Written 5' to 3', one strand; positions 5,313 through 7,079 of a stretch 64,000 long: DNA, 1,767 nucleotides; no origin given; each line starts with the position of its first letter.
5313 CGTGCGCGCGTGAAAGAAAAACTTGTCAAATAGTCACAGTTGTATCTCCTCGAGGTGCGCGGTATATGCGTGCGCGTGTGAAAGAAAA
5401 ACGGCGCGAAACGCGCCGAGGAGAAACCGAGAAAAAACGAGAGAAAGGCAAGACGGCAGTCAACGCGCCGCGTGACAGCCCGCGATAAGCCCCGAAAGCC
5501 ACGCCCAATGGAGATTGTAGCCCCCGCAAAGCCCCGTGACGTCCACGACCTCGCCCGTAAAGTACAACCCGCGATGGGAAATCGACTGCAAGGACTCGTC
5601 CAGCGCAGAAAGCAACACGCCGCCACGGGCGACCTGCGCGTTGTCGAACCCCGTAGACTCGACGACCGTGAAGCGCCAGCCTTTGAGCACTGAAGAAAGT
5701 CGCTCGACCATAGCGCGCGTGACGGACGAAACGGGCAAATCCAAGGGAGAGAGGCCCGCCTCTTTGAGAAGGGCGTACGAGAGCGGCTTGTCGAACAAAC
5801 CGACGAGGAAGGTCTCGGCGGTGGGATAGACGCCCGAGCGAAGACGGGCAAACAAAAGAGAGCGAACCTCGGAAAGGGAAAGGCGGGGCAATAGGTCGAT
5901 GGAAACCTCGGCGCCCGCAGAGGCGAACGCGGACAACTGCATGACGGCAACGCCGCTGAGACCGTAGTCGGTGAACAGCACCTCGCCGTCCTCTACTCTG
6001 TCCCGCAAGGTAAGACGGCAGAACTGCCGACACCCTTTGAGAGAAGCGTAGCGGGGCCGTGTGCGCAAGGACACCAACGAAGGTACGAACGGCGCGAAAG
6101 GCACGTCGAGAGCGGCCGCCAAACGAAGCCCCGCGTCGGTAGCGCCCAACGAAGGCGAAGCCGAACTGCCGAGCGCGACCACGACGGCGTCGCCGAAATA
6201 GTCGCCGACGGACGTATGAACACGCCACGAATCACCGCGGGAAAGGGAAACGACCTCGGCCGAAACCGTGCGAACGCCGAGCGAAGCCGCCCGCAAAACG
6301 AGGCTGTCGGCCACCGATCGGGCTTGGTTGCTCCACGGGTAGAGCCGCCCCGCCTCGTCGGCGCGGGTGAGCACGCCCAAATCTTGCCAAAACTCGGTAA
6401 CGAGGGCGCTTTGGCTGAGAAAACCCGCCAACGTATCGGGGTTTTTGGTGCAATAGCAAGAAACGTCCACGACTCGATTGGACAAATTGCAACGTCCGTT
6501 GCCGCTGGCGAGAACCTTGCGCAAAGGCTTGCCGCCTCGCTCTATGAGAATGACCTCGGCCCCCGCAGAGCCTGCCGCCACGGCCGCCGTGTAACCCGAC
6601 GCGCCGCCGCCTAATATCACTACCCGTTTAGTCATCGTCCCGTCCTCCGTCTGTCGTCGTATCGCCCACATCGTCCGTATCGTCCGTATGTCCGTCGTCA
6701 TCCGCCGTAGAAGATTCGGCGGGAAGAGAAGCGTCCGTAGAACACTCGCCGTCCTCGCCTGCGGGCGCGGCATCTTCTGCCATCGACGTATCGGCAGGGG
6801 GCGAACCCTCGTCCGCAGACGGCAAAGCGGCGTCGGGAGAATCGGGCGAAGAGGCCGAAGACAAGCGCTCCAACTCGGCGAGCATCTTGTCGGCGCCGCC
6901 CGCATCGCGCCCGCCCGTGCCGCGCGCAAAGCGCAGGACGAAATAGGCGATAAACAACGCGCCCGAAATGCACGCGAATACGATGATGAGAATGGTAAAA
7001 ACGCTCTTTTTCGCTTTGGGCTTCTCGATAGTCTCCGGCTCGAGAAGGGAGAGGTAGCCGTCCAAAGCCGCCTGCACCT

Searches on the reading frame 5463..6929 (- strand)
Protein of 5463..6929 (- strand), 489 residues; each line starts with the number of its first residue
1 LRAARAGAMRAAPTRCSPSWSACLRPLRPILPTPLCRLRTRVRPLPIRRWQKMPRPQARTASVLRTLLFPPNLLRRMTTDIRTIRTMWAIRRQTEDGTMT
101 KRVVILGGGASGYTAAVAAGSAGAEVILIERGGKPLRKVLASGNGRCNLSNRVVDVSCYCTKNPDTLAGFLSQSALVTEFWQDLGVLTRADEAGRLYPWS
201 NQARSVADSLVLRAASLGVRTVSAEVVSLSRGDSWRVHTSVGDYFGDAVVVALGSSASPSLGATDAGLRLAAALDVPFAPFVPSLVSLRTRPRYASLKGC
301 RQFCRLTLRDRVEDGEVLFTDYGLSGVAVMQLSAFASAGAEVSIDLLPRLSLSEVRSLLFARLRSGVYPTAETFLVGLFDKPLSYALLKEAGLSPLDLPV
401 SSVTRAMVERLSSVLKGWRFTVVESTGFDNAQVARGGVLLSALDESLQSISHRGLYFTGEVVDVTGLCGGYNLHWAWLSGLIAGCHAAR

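Call 18: search_protein_families(library=pfam, proteins=[window:5463-6929:-], max_evalue=0.001)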
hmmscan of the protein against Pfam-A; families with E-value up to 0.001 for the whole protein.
window:5463-6929:- (489 aa): 7 families
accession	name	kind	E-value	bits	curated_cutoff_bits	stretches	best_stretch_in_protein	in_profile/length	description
PF03486.20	HI0933_like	-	1.4e-51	175.7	50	1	102-484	2-242/244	HI0933-like protein Rossmann domain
PF22780.1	HI0933_like_1st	-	3.3e-20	73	27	1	309-433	35-165/165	HI0933-like protein barrel and H2TH domain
PF01266.30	DAO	-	2.1e-08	34.5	27.9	1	203-293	148-236/353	FAD dependent oxidoreductase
PF07992.20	Pyr_redox_2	-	9.9e-08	32.2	26.1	1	79-138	125-180/291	Pyridine nucleotide-disulphide oxidoreductase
PF01134.28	GIDA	-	1.6e-06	27.9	22.1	0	103-147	2-29/391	Glucose inhibited division protein A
PF12831.13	FAD_oxidored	-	4.5e-05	23.4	27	1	103-133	2-32/416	FAD dependent oxidoreductase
PF00890.30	FAD_binding_2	-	0.00036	20.3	20.4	1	103-134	2-33/414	FAD binding domain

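Call 91: find_related_loci(query=window:5463-6929:-, collection=genome_contigs, flank=1000)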
Query window:5463-6929:- (489 aa) in genome_contigs; peptide patterns used: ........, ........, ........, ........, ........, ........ (x = any residue, [..] = any of these).
600 stretches matched a pattern (row limit reached: there are more); 571 encode a relative of the query (tblastn E <= 1e-3); the best 80 are kept; 80 distinct loci.
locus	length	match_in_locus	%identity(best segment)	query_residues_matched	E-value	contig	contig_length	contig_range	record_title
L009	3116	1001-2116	46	117-481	6e-91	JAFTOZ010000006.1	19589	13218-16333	MAG: Clostridia bacterium isolate RGIG4018 Roe_deer_Cecum-5__c17444, whole genome shotgun sequence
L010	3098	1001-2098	42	137-488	2e-76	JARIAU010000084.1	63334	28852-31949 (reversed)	MAG: Oscillospiraceae bacterium isolate cluster1_bin.77 k127_799301, whole genome shotgun sequence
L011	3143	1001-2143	39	124-489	4e-76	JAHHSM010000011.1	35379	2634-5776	MAG: Oscillospiraceae bacterium isolate MAG056 MAG056_11, whole genome shotgun sequence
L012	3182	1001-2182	37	102-489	4e-76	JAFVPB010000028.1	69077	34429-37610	MAG: Clostridia bacterium isolate RGIG5265 Sheep_Colon-1__c55497, whole genome shotgun sequence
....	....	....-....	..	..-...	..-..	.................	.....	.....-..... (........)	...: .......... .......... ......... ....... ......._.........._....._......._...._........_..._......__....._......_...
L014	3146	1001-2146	36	124-489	4e-74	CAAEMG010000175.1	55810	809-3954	MAG TPA_asm: Clostridia bacterium, isolate HGM11808, WGS project CAAEMG010000000 data, contig: ERS537280_49_k99_51173, w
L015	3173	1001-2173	37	100-484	1e-73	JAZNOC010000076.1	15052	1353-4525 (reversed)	MAG: Clostridia bacterium isolate T1900044652_TS20190118.MAGScoT_cleanbin_000137 SGB_1446_k141_1870216, whole genome sho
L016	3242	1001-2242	40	88-484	2e-73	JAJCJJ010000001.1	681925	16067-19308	Bacterium 210917-DFI.7.65 strain DFI.7.65 OHJDKNLD_1, whole genome shotgun sequence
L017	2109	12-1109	39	128-489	2e-73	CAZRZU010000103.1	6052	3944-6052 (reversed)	MAG TPA_asm: uncultured Oscillospiraceae bacterium isolate SRP315200_co1_541 genome assembly, contig: NODE_32165_length_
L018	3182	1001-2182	38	102-489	5e-72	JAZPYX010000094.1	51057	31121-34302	MAG: Clostridia bacterium isolate T1900044646_TS20190112.MAGScoT_cleanbin_000030 SGB_1368_k141_96442, whole genome shotg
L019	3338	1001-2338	34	75-489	3e-71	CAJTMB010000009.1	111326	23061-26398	MAG TPA_asm: uncultured Lachnospiraceae bacterium isolate MGBC100230 genome assembly, contig: MGBC100230.9, whole genome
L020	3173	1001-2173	37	102-486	5e-71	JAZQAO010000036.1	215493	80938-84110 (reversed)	MAG: Clostridia bacterium isolate T1900044642_TS20190108.MAGScoT_cleanbin_000087 SGB_1290_k141_850567, whole genome shot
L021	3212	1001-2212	35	101-489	2e-70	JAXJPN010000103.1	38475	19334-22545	MAG: Faecalimonas sp. isolate DOME_MAG_1720 1720_C0128_k141_683154, whole genome shotgun sequence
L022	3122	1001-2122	38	124-481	1e-70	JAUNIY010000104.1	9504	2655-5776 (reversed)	MAG: Eubacteriales bacterium isolate S29M_St_22 NODE_2669_length_9504_cov_5.766324, whole genome shotgun sequence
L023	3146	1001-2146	36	124-489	5e-70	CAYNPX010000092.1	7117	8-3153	MAG TPA_asm: uncultured Butyricicoccus sp. isolate SRP222994_co1_112 genome assembly, contig: NODE_21463_length_7117_cov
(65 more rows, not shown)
